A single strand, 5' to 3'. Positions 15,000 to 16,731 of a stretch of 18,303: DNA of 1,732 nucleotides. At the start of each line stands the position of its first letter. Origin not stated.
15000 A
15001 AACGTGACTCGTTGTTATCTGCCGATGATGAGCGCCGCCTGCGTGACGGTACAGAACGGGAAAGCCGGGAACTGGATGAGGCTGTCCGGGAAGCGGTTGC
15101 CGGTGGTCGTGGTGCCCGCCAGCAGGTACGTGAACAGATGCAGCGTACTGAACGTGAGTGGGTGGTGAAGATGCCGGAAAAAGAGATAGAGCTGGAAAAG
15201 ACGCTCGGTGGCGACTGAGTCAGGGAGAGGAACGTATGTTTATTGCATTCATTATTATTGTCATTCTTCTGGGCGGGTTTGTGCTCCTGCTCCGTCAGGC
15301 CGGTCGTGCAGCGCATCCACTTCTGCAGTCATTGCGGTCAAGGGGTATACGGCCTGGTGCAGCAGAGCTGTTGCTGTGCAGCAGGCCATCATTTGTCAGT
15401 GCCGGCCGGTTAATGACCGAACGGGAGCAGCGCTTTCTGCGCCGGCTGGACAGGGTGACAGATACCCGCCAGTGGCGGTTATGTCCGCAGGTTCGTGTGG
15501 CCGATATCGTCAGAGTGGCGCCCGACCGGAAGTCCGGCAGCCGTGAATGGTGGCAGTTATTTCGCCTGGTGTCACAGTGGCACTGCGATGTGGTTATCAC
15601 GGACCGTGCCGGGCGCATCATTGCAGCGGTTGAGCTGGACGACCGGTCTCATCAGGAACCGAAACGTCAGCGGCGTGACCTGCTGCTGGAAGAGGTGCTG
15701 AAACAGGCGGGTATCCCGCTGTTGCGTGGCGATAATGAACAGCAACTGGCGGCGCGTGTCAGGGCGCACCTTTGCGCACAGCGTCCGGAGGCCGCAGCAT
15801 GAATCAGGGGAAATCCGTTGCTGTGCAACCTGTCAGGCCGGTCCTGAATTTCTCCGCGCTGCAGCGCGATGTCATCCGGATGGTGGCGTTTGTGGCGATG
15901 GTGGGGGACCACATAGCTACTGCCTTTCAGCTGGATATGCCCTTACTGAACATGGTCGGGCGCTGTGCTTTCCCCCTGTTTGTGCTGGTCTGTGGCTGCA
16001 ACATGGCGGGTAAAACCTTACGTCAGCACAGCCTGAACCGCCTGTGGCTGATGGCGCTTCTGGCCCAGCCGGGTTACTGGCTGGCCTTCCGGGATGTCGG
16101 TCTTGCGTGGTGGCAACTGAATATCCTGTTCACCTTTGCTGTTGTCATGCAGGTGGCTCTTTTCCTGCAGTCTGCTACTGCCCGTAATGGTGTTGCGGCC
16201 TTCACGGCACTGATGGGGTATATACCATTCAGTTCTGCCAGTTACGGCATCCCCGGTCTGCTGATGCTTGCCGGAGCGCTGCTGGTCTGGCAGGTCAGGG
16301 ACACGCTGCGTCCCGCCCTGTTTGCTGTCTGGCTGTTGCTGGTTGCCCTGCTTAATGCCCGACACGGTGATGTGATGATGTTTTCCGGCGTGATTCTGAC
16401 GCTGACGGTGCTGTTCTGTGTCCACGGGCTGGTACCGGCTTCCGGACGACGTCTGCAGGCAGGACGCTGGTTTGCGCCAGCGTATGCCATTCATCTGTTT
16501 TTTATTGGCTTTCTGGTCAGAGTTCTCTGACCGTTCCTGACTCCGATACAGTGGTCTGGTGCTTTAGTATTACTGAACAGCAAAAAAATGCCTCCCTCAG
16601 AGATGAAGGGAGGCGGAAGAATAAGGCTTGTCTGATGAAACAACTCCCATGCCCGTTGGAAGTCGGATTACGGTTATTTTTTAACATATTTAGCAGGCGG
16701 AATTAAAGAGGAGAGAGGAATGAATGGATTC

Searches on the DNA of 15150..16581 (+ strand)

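Call 72: search_dna_similar(query=window:15150-16581:+, collection=plasmids, mode=near, max_rows=12)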
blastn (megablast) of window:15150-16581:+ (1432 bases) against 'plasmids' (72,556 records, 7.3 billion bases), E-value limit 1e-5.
Records with a match: 318; places in all: 327; records where one place covers at least 80% of the query: 204.
Best place of each record, by identity: >=99% 37; 95-99% 33; 90-95% 8; 80-90% 155; 60-80% 85.
By first word of the organism name: Escherichia 94; Klebsiella 66; Salmonella 62; Citrobacter 54; Raoultella 17; Enterobacter 16; Shigella 5; Serratia 2; Winslowiella 1; Yersinia 1.
By predicted mobility (MOB-suite, as given by PLSDB): conjugative 281; mobilizable 20; non-mobilizable 17.
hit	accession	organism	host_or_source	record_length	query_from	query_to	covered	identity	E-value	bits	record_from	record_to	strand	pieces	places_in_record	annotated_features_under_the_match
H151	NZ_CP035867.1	Escherichia coli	Homo sapiens,stool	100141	1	1432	100%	99.7%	0e+0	2623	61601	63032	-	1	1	traX: type-F conjugative transfer system pilin acetylase TraX | DUF2726 domain-containing protein | traI: conjugative transfer relaxase/helicase TraI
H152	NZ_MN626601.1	Escherichia coli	-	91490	1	1432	100%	99.7%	0e+0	2623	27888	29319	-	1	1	traX: type-F conjugative transfer system pilin acetylase TraX | DUF2726 domain-containing protein | traI: conjugative transfer relaxase/helicase TraI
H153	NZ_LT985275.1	Escherichia coli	-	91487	1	1432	100%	99.7%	0e+0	2623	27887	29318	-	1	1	traX: type-F conjugative transfer system pilin acetylase TraX | DUF2726 domain-containing protein | traI: conjugative transfer relaxase/helicase TraI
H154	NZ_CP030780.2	Escherichia albertii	-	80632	1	1432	100%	99.7%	0e+0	2617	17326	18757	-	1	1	traX: type-F conjugative transfer system pilin acetylase TraX | DUF2726 domain-containing protein | traI: conjugative transfer relaxase/helicase TraI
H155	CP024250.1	Escherichia coli O182:H21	-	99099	1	1432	100%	99.6%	0e+0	2612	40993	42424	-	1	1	none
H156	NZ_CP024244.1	Escherichia coli O128:H27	-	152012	1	1432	100%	99.6%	0e+0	2612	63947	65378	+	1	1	traX: type-F conjugative transfer system pilin acetylase TraX | DUF2726 domain-containing protein | traI: conjugative transfer relaxase/helicase TraI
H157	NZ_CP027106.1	Escherichia coli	dog,feces,feces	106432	1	1432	100%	99.6%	0e+0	2612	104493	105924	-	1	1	traX: type-F conjugative transfer system pilin acetylase TraX | DUF2726 domain-containing protein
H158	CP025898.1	Escherichia coli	Homo sapiens,stool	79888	1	1432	100%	99.6%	0e+0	2612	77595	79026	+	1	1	none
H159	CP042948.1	Escherichia coli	Homo sapiens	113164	1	1432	100%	99.6%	0e+0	2612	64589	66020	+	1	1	record has no annotation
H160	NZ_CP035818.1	Escherichia coli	Homo sapiens,stool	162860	1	1432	100%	99.6%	0e+0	2612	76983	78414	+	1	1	traX: type-F conjugative transfer system pilin acetylase TraX | DUF2726 domain-containing protein | traI: conjugative transfer relaxase/helicase TraI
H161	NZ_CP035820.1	Escherichia coli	Homo sapiens,stool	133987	1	1432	100%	99.6%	0e+0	2612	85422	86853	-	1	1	traX: type-F conjugative transfer system pilin acetylase TraX | DUF2726 domain-containing protein | traI: conjugative transfer relaxase/helicase TraI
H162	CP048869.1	Escherichia coli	Homo sapiens,urine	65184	1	1432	100%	99.6%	0e+0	2612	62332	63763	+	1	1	traX: type-F conjugative transfer system pilin acetylase TraX | DUF2726 domain-containing protein | traI: conjugative transfer relaxase/helicase TraI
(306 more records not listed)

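Call 73: get_annotated_region(hit=H152, flank=1400)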
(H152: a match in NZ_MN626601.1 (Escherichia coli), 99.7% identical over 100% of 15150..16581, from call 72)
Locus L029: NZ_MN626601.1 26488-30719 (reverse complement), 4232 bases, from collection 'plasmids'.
description: Escherichia coli strain BM21 plasmid RIP71a, complete sequence
organism: Escherichia coli (NCBI taxid 562)
taxonomy: Bacteria; Pseudomonadota; Gammaproteobacteria; Enterobacterales; Enterobacteriaceae; Escherichia; Escherichia coli
host: -; source: -; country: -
typing (MOB-suite, as given by PLSDB): conjugative; replicon IncFIA,IncFII; relaxase MOBF; mating-pair formation MPF_F
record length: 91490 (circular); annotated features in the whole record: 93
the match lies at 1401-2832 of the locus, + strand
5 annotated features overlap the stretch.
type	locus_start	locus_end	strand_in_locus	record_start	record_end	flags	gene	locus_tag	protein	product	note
CDS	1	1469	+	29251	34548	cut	traI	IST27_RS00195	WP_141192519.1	conjugative transfer relaxase/helicase TraI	-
CDS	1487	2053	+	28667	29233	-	-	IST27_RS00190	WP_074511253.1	DUF2726 domain-containing protein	-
CDS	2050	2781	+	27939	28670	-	traX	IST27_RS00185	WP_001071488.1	type-F conjugative transfer system pilin acetylase TraX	-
CDS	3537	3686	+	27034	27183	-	-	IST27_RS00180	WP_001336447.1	Hok/Gef family protein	-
CDS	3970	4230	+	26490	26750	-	-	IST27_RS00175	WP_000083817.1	replication regulatory protein RepA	-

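Call 79: search_rna_families(sources=[L029, L030, L016, L017, L015, L022, L010, L009, L003, L013, L020], threshold=gathering)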
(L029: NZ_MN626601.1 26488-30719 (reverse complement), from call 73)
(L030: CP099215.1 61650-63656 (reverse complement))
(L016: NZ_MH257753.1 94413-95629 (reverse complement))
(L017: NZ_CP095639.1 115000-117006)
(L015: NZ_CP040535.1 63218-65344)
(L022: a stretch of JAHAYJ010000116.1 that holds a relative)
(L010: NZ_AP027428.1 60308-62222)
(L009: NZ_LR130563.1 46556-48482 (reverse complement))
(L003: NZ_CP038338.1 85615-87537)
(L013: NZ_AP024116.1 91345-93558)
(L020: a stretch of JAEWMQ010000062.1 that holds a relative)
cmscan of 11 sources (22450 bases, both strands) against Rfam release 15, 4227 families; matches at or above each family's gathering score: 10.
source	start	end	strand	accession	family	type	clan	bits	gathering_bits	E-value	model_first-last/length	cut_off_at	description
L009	948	1131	-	RF02876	AS-pc02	Gene; antisense;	-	229.5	40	1.3e-60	1-185/185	no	Antisense to pHK01_099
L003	945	1129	-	RF02876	AS-pc02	Gene; antisense;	-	208.3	40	1.3e-54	1-185/185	no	Antisense to pHK01_099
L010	943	1126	-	RF02876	AS-pc02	Gene; antisense;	-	190.6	40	1.4e-49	1-185/185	no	Antisense to pHK01_099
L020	633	818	-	RF02876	AS-pc02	Gene; antisense;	-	150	40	4.8e-38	1-185/185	no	Antisense to pHK01_099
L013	1033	1218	-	RF02876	AS-pc02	Gene; antisense;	-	142.3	40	7.4e-36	1-185/185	no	Antisense to pHK01_099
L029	3391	3547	+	RF01794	sok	Gene; antitoxin;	-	93.5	59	3.4e-20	1-157/157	no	sok antitoxin (CssrC)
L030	1660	1816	+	RF01794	sok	Gene; antitoxin;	-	91.9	59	9.1e-20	1-157/157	no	sok antitoxin (CssrC)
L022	245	408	-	RF02876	AS-pc02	Gene; antisense;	-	74.9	40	1e-16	1-185/185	no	Antisense to pHK01_099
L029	3082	3225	-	RF02876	AS-pc02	Gene; antisense;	-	44.3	40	4.8e-08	1-185/185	no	Antisense to pHK01_099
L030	1010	1154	-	RF02876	AS-pc02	Gene; antisense;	-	41.9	40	2.4e-07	1-185/185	no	Antisense to pHK01_099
